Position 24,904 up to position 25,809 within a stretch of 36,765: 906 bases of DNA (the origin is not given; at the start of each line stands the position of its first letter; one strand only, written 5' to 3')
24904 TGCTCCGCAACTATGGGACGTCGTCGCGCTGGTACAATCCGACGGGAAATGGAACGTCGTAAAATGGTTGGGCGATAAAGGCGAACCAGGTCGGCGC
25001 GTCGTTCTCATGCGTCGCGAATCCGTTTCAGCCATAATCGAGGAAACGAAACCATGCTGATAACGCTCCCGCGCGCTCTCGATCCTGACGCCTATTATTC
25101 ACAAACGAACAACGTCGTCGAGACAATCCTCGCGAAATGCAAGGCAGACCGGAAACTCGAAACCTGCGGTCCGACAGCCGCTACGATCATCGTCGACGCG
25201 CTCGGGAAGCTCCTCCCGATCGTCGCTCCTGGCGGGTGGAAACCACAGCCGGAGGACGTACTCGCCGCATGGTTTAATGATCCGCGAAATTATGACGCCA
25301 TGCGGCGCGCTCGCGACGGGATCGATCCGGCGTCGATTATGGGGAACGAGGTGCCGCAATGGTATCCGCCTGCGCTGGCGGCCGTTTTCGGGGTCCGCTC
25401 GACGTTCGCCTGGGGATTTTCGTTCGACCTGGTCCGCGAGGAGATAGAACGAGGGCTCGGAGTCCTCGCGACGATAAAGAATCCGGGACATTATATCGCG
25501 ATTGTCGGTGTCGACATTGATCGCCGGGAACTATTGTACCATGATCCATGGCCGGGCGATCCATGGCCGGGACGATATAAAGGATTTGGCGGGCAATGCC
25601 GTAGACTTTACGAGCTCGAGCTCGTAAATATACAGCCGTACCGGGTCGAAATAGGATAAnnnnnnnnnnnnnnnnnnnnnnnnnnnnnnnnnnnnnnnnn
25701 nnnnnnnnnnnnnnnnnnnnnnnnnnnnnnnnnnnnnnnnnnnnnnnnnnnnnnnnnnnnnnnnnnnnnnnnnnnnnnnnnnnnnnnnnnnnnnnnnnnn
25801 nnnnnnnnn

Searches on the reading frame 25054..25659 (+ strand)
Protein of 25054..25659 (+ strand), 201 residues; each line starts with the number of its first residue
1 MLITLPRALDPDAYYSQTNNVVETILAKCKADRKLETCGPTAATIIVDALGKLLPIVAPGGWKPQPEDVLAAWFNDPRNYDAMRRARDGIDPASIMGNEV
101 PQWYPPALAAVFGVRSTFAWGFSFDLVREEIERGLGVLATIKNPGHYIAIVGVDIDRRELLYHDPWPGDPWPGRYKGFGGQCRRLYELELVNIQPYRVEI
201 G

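Call 20: search_protein_families(library=pfam, proteins=[window:25054-25659:+], max_evalue=0.01)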
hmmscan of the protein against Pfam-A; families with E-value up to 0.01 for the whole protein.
window:25054-25659:+ (201 aa): 2 families
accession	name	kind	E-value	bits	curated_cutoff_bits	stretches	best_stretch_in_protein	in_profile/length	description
PF13529.12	Peptidase_C39_2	-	3e-07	31.5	24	1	15-166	6-143/143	Peptidase_C39 like family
PF12385.14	Peptidase_C70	-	0.002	18.5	19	1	128-168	84-126/141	Papain-like cysteine protease AvrRpt2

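Call 41: find_related_loci(query=window:25054-25659:+, collection=viral_contigs, flank=8000)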
Query window:25054-25659:+ (201 aa) in viral_contigs; peptide patterns used: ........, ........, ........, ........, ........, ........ (x = any residue, [..] = any of these).
8 stretches matched a pattern; 6 encode a relative of the query (tblastn E <= 1e-3); 6 distinct loci.
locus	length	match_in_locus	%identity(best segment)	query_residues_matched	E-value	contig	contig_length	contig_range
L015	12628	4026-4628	68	1-201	6e-90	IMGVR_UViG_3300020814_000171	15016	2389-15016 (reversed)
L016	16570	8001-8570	42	21-201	1e-45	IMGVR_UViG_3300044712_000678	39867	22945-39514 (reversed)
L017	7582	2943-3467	40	10-189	2e-42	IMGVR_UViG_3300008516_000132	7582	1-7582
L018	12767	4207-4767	42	1-192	5e-45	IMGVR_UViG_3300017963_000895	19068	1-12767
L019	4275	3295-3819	40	10-189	5e-39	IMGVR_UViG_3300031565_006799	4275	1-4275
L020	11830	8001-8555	43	20-201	2e-49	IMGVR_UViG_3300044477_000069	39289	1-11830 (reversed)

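Call 93: find_encoding_contigs(protein=window:25054-25659:+, flank=6000, max_places=8)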
Protein window:25054-25659:+ (201 aa): 7 contigs read that carry it; 2 places shown.
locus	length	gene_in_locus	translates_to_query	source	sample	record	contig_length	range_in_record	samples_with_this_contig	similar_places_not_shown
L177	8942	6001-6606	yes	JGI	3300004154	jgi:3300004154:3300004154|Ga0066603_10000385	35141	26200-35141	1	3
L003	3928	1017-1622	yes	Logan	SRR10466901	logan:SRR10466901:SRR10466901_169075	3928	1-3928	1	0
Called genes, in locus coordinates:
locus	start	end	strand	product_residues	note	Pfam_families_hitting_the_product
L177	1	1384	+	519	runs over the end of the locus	PF04851:ResIII, PF18766:SWI2_SNF2 (weak), PF00270:DEAD, PF00271:Helicase_C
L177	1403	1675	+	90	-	-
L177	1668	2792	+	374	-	PF09588:YqaJ (faint)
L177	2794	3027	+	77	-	-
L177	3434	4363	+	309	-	PF03837:RecT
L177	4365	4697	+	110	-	PF12728:HTH_17 (weak)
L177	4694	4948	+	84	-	-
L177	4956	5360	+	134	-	PF00436:SSB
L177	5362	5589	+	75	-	-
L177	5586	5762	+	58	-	-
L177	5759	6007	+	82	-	-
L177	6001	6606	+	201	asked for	PF13529:Peptidase_C39_2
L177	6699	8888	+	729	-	PF00082:Peptidase_S8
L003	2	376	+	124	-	?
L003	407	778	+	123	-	-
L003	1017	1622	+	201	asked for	PF13529:Peptidase_C39_2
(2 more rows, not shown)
